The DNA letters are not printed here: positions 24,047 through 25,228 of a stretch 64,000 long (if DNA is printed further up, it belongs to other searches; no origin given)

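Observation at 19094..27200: Integrative element with serine recombinase, Xis and Rep, carrying an Erm-like rRNA methyltransferase and an APH-family kinase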

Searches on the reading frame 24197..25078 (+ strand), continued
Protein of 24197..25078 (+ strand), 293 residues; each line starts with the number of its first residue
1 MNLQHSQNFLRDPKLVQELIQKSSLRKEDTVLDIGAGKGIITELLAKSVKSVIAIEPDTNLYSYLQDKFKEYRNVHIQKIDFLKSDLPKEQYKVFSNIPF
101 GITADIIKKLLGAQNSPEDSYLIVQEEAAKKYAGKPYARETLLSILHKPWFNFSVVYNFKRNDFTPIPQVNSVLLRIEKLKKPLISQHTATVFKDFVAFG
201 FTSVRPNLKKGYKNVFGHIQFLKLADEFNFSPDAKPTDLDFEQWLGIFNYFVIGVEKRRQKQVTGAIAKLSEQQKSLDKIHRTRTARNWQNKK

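Call 66: get_annotated_region(hit=H1, flank=4000)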
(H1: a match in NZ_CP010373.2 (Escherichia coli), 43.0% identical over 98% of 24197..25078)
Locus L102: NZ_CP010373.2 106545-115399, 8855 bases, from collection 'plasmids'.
description: Escherichia coli strain 6409 plasmid p6409-202.186kb, complete sequence
organism: Escherichia coli (NCBI taxid 562)
taxonomy: Bacteria; Pseudomonadota; Gammaproteobacteria; Enterobacterales; Enterobacteriaceae; Escherichia; Escherichia coli
host: -; source: Homo sapiens,excreted bodily substance; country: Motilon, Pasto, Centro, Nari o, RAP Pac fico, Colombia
typing (MOB-suite, as given by PLSDB): conjugative; replicon IncC; relaxase MOBH,MOBH; mating-pair formation MPF_F
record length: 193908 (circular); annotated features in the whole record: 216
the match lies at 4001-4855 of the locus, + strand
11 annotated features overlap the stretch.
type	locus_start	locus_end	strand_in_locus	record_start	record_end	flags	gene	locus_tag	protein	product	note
CDS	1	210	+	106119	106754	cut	-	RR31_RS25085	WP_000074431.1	N-6 DNA methylase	-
CDS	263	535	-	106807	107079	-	-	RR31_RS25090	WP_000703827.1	helix-turn-helix domain-containing protein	-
CDS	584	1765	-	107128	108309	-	-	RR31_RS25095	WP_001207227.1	KorB domain-containing protein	-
CDS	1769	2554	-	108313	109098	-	-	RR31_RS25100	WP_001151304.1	ParA family protein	-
CDS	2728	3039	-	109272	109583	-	-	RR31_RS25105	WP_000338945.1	hypothetical protein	-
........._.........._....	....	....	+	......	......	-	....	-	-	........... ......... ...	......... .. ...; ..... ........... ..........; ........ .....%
CDS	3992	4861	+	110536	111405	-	erm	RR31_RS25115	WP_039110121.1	23S ribosomal RNA methyltransferase Erm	-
CDS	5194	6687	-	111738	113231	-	-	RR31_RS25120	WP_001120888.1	IS91-like element ISVsa3 family transposase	GO:0006313 - DNA transposition [Evidence IEA]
CDS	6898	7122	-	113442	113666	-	-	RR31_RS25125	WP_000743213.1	hypothetical protein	-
CDS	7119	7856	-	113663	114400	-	-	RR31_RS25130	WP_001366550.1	recombinase family protein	GO:0006310 - DNA recombination [Evidence IEA]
CDS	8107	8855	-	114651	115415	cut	-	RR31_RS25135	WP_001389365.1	IS6-like element IS6100 family transposase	GO:0006313 - DNA transposition [Evidence IEA]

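Call 77: search_dna_similar(query=window:24197-25078:+, collection=plasmids, mode=protein, max_rows=40, rows=spread)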
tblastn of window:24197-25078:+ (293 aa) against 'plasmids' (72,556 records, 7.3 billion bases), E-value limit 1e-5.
Records with a match: 1763; places in all: 1996; records where one place covers at least 80% of the query: 1656.
Best place of each record, by identity: <60% 1763.
By first word of the organism name: Enterococcus 785; Escherichia 291; Staphylococcus 198; Klebsiella 157; Shigella 55; Salmonella 26; Streptococcus 26; Lactococcus 18; Providencia 13; Acinetobacter 11; and 64 more.
By predicted mobility (MOB-suite, as given by PLSDB): conjugative 675; non-mobilizable 569; mobilizable 519.
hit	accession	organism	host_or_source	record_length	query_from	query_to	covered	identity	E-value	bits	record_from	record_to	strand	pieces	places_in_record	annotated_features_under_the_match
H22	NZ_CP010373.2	Escherichia coli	Homo sapiens,excreted bodily substance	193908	2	287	98%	43.0%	8e-64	224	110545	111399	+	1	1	erm: 23S ribosomal RNA methyltransferase Erm | sul2: sulfonamide resistant sul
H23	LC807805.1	Escherichia coli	Bacteria,feces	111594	3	288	98%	40.1%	7e-53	192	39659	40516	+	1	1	hypothetical protein | erm(42): 23S rRNA (adenine(2058)-N(6))-methyltransferase Erm(42) | IS91-like element ISVsa3 family transposase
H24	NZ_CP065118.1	Salmonella enterica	Homo sapiens,cell culture,CVP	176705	3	288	98%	40.1%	7e-53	192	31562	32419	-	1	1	erm(42): 23S rRNA (adenine(2058)-N(6))-methyltransferase Erm(42)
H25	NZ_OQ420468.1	Escherichia coli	-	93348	3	288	98%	40.1%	2e-52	191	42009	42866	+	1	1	erm(42): 23S rRNA (adenine(2058)-N(6))-methyltransferase Erm(42)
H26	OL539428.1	Escherichia coli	-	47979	2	251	85%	33.9%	5e-24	108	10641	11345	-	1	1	23S rRNA (adenine(2058)-N(6))-dimethyltransferase > Erm(A) | ErmA: Erm 23S ribosomal RNA methyltransferase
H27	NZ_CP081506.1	Enterococcus faecalis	mixed culture,swine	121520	2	251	85%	33.9%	5e-24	108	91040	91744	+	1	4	erm(A): 23S rRNA (adenine(2058)-N(6))-methyltransferase Erm(A) | ErmA: Erm 23S ribosomal RNA methyltransferase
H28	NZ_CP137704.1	Citrobacter freundii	whole organism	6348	2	251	85%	31.6%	8e-21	99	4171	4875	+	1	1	erm(C): 23S rRNA (adenine(2058)-N(6))-methyltransferase Erm(C) | ErmC: Erm 23S ribosomal RNA methyltransferase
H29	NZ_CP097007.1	Enterococcus faecalis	whole organism,pet food (BARF)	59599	2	253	86%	31.3%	4e-21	100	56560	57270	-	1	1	ErmB: Erm 23S ribosomal RNA methyltransferase | erm(B): 23S rRNA (adenine(2058)-N(6))-methyltransferase Erm(B)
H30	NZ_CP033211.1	Enterococcus faecium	Homo sapiens,urine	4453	2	253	86%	31.3%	4e-21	100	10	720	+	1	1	erm(B): 23S rRNA (adenine(2058)-N(6))-methyltransferase Erm(B) | ErmB: Erm 23S ribosomal RNA methyltransferase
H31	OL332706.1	uncultured bacterium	-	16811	2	253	86%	31.3%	5e-21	100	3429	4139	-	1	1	ErmB: Erm 23S ribosomal RNA methyltransferase | erm(B): 23S rRNA (adenine(2058)-N(6))-methyltransferase Erm(B)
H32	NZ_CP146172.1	Klebsiella pneumoniae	-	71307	2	253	86%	31.3%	5e-21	100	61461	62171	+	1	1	erm(B): 23S rRNA (adenine(2058)-N(6))-methyltransferase Erm(B) | ErmB: Erm 23S ribosomal RNA methyltransferase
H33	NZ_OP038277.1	Shigella sonnei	-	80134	2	253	86%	31.3%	5e-21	100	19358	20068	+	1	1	erm(B): 23S rRNA (adenine(2058)-N(6))-methyltransferase Erm(B) | ErmB: Erm 23S ribosomal RNA methyltransferase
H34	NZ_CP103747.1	Escherichia coli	Homo sapiens,blood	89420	2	253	86%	31.3%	5e-21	100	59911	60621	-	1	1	ErmB: Erm 23S ribosomal RNA methyltransferase | erm(B): 23S rRNA (adenine(2058)-N(6))-methyltransferase Erm(B)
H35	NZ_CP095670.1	Citrobacter sedlakii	Homo sapiens,Pure culture one microbial ...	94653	2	253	86%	31.3%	5e-21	100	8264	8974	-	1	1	ErmB: Erm 23S ribosomal RNA methyltransferase | erm(B): 23S rRNA (adenine(2058)-N(6))-methyltransferase Erm(B)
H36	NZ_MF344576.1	Escherichia coli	-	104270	2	253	86%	31.3%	5e-21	100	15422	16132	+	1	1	erm(B): 23S rRNA (adenine(2058)-N(6))-methyltransferase Erm(B) | ErmB: Erm 23S ribosomal RNA methyltransferase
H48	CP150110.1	Staphylococcus aureus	Homo sapiens,blood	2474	2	251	85%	31.3%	6e-21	100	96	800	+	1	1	erm(C): 23S rRNA (adenine(2058)-N(6))-methyltransferase Erm(C) | ErmC: Erm 23S ribosomal RNA methyltransferase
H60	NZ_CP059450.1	Azospirillum brasilense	Prokaryotes,soil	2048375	6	183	61%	27.7%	3e-8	62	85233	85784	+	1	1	none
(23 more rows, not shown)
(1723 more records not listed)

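Call 79: get_annotated_region(hit=H24, flank=200)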
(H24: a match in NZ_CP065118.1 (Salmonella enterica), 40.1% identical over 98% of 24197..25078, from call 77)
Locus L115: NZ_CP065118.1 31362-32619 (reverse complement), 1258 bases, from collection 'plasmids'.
description: Salmonella enterica subsp. enterica strain 151-ARN plasmid p151-CTXM14-177k, complete sequence
organism: Salmonella enterica (NCBI taxid 59201)
taxonomy: Bacteria; Pseudomonadota; Gammaproteobacteria; Enterobacterales; Enterobacteriaceae; Salmonella; Salmonella enterica
host: -; source: Homo sapiens,cell culture,CVP; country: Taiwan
typing (MOB-suite, as given by PLSDB): conjugative; replicon IncC; relaxase MOBH,MOBH; mating-pair formation MPF_F
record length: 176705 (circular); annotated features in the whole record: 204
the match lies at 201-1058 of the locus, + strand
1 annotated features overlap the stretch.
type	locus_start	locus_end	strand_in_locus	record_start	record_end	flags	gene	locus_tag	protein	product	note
predicted_resistance_gene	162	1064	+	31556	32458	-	erm(42)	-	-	23S rRNA (adenine(2058)-N(6))-methyltransferase Erm(42)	predicted by amrfinderplus; class LINCOSAMIDE/MACROLIDE; identity 100.0%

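Call 80: get_annotated_region(hit=H4, flank=200)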
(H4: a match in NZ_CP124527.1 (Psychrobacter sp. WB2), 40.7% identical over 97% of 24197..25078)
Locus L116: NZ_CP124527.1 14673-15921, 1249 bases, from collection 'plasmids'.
description: Psychrobacter sp. WB2 plasmid pWB2, complete sequence
organism: Psychrobacter sp. WB2 (NCBI taxid 3043330)
taxonomy: Bacteria; Pseudomonadota; Gammaproteobacteria; Moraxellales; Moraxellaceae; Psychrobacter; Psychrobacter sp. WB2
host: -; source: Cell culture,Feedlot Water bowl; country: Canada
typing (MOB-suite, as given by PLSDB): non-mobilizable
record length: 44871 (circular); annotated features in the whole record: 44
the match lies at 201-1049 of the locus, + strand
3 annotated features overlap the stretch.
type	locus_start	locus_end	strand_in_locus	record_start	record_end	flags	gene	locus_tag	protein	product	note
CDS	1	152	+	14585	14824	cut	-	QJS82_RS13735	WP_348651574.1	helix-turn-helix domain-containing protein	-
CDS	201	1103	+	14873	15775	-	erm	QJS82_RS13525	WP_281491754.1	23S ribosomal RNA methyltransferase Erm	-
predicted_resistance_gene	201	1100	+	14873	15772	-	erm(53)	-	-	23S rRNA (adenine(2058)-N(6))-methyltransferase Erm(53)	predicted by amrfinderplus; class MACROLIDE; identity 95.0%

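Call 81: get_annotated_region(hit=H27, flank=200)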
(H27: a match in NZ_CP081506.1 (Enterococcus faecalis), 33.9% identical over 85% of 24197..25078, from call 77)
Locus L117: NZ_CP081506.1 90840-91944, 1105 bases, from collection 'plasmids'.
description: Enterococcus faecalis strain E006xJH2-2-TC1 plasmid pE006-TC-121, complete sequence
organism: Enterococcus faecalis (NCBI taxid 1351)
taxonomy: Bacteria; Bacillota; Bacilli; Lactobacillales; Enterococcaceae; Enterococcus; Enterococcus faecalis
host: -; source: mixed culture,swine; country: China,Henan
typing (MOB-suite, as given by PLSDB): mobilizable; replicon rep_cluster_556,rep_cluster_976; relaxase MOBC
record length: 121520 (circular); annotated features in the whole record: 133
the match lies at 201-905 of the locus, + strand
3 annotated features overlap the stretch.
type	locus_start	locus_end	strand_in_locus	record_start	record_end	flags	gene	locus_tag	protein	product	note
CDS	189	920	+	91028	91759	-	erm(A)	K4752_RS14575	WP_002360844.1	23S rRNA (adenine(2058)-N(6))-methyltransferase Erm(A)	-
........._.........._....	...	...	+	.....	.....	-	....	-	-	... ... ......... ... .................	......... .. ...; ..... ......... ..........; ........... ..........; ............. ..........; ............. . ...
CDS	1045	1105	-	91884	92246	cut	-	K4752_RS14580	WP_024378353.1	EFR1 family ferrodoxin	-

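Call 82: get_annotated_region(hit=H30, flank=200)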
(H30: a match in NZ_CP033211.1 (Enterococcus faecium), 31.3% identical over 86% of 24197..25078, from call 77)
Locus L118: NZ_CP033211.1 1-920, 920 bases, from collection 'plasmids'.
description: Enterococcus faecium strain RBWH1 plasmid pRBWH1.5, complete sequence
organism: Enterococcus faecium (NCBI taxid 1352)
taxonomy: Bacteria; Bacillota; Bacilli; Lactobacillales; Enterococcaceae; Enterococcus; Enterococcus faecium
host: -; source: Homo sapiens,urine; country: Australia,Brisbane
typing (MOB-suite, as given by PLSDB): non-mobilizable
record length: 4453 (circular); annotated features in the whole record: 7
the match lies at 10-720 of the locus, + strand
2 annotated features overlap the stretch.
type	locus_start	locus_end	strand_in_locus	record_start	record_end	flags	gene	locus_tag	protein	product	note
predicted_resistance_gene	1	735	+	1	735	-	erm(B)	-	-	23S rRNA (adenine(2058)-N(6))-methyltransferase Erm(B)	predicted by amrfinderplus; class LINCOSAMIDE/MACROLIDE/STREPTOGRAMIN; identity 99.59%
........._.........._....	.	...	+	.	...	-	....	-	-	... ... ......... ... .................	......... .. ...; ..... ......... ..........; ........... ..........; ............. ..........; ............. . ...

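Call 83: get_annotated_region(hit=H48, flank=200)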
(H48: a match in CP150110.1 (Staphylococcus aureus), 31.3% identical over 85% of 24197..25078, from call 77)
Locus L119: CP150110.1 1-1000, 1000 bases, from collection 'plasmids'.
description: Staphylococcus aureus strain BSN211 plasmid pCN1, complete sequence
organism: Staphylococcus aureus (NCBI taxid 1280)
taxonomy: Bacteria; Bacillota; Bacilli; Bacillales; Staphylococcaceae; Staphylococcus; Staphylococcus aureus
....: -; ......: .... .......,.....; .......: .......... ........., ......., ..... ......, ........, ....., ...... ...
typing (MOB-suite, as given by PLSDB): non-mobilizable; replicon rep_cluster_1947
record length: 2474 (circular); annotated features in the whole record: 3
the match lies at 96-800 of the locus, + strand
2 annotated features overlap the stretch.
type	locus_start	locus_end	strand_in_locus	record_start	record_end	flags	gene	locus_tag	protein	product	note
predicted_resistance_gene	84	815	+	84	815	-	erm(C)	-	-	23S rRNA (adenine(2058)-N(6))-methyltransferase Erm(C)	predicted by amrfinderplus; class LINCOSAMIDE/MACROLIDE/STREPTOGRAMIN; identity 100.0%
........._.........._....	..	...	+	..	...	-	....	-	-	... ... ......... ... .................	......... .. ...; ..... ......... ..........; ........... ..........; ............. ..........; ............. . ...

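Call 84: get_annotated_region(hit=H60, flank=400)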
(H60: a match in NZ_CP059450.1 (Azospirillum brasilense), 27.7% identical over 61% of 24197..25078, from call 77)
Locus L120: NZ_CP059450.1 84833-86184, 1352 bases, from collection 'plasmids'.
description: Azospirillum brasilense strain 2020WEIHUA_K plasmid unnamed1, complete sequence
organism: Azospirillum brasilense (NCBI taxid 192)
taxonomy: Bacteria; Pseudomonadota; Alphaproteobacteria; Rhodospirillales; Azospirillaceae; Azospirillum; Azospirillum brasilense
host: -; source: Prokaryotes,soil; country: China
typing (MOB-suite, as given by PLSDB): mobilizable; replicon rep_cluster_622; relaxase MOBP
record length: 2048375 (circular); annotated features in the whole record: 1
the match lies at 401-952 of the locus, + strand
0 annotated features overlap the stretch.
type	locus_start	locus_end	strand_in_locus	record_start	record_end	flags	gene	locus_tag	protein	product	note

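Call 91: search_protein_families(library=ncbifam, proteins=[L010:11889-12647:+, L010:12667-13665:+, L013:9058-9996:+, L013:10893-11837:+, L010:8808-9893:-], max_evalue=0.001)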
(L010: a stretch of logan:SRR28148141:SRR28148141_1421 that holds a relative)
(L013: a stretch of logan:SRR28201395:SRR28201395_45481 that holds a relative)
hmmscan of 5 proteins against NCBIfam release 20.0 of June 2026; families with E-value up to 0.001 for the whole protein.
L010:11889-12647:+ (252 aa): 19 families
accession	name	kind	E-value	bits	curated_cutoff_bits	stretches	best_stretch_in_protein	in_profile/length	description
NF041820.1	daptide_MTase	equivalog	8.6e-12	45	175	1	39-166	38-165/243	daptide-type RiPP biosynthesis methyltransferase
NF043040.1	corrin_prot_MT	hypoth_equivalog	6.2e-11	42.1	180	1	5-98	10-104/216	corrinoid protein-associated methyltransferase CpaM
NF045667.1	MTase_DVU1556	equivalog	4.1e-09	36.2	155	1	31-147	16-126/213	DVU_1556 family methyltransferase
NF051855.1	GlySarMtaseBact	equivalog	4.3e-08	33.1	350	1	29-149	45-167/259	glycine/sarcosine N-methyltransferase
TIGR02021.1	BchM-ChlM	equivalog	8.2e-08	31.9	158.9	1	36-127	53-145/218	magnesium protoporphyrin IX methyltransferase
TIGR02072.1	BioC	equivalog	1.4e-07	31.6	184.95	1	23-106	21-102/244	malonyl-ACP O-methyltransferase BioC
NF008992.0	PRK12335.1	equivalog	2.4e-07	30.2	303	1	31-136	116-219/289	SAM-dependent methyltransferase TehB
TIGR01983.1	UbiG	equivalog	4.5e-07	29.4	102.95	1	29-149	41-160/228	bifunctional 2-polyprenyl-6-hydroxyphenol methylase/3-demethylubiquinol 3-O-methyltransferase UbiG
NF001244.0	PRK00216.1-5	equivalog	4.4e-06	26.2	216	1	31-104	42-121/236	bifunctional demethylmenaquinone methyltransferase/2-methoxy-6-polyprenyl-1,4-benzoquinol methylase UbiE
NF008264.0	PRK11036.1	equivalog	5.1e-06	26.1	366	1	40-128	47-138/261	tRNA uridine 5-oxyacetic acid(34) methyltransferase CmoM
TIGR01934.1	MenG_MenH_UbiE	subfamily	6.4e-06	25.6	158.35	1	30-110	32-115/223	ubiquinone/menaquinone biosynthesis methyltransferase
TIGR04345.1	ovoA_Cterm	equivalog_domain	3e-05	23.7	170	0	29-76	33-80/242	putative 4-mercaptohistidine N1-methyltransferase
TIGR00477.1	tehB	equivalog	4.6e-05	22.9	219.5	1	39-139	75-173/238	tellurite resistance methyltransferase TehB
NF007610.0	PRK10258.1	equivalog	6.3e-05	22.4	342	1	32-89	37-97/251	malonyl-ACP O-methyltransferase BioC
NF002463.0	PRK01683.1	equivalog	0.00013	21.7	297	1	37-137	31-125/258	trans-aconitate 2-methyltransferase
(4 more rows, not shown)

L010:12667-13665:+ (332 aa): 2 families
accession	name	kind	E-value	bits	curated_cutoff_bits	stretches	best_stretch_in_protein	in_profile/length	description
NF033068.1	APH_3p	equivalog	4.3e-06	26.4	205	1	195-277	161-239/255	APH(3') family aminoglycoside O-phosphotransferase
NF032898.2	APH_3p_II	exception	0.00087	18.7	360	0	212-290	176-253/256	APH(3')-II family aminoglycoside O-phosphotransferase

L013:9058-9996:+ (312 aa): 4 families
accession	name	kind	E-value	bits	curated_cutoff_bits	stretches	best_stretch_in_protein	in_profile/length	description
NF003558.0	PRK05231.1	equivalog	6.1e-39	133.9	271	1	1-266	1-265/322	homoserine kinase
TIGR00938.1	thrB_alt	equivalog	9.4e-36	123.7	255.9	1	1-266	1-264/307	homoserine kinase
TIGR02906.1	spore_CotS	subfamily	5.6e-18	64.9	172.7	2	36-141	10-111/314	CotS family spore coat protein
NF053880.1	SprCtKinCotIBac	equivalog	8.1e-12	44.8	550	1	41-141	34-129/328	spore coat kinase CotI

L013:10893-11837:+ (314 aa): 6 families
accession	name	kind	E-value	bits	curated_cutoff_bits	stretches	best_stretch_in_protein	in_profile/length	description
NF000107.2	APH_4_Ia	exception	3.3e-41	141.7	725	1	7-290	3-274/341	aminoglycoside O-phosphotransferase APH(4)-Ia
NF033068.1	APH_3p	equivalog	0.00011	21.9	205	0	198-239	172-213/255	APH(3') family aminoglycoside O-phosphotransferase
TIGR02172.1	Fb_sc_TIGR02172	paralog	0.00042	20.2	228.2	1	189-242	141-193/226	TIGR02172 family protein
NF041256.1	GntI_guanitoxin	equivalog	0.00055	19.3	357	0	203-243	176-215/282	guanitoxin biosynthesis pre-guanitoxin N-oxide kinase GntI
NF046102.1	CellCycRegCcrZ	equivalog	0.00056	19.4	400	1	157-265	108-215/260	cell cycle regulator CcrZ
TIGR00938.1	thrB_alt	equivalog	0.00088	18.7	255.9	0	200-244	186-231/307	homoserine kinase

L010:8808-9893:- (361 aa): 0 families
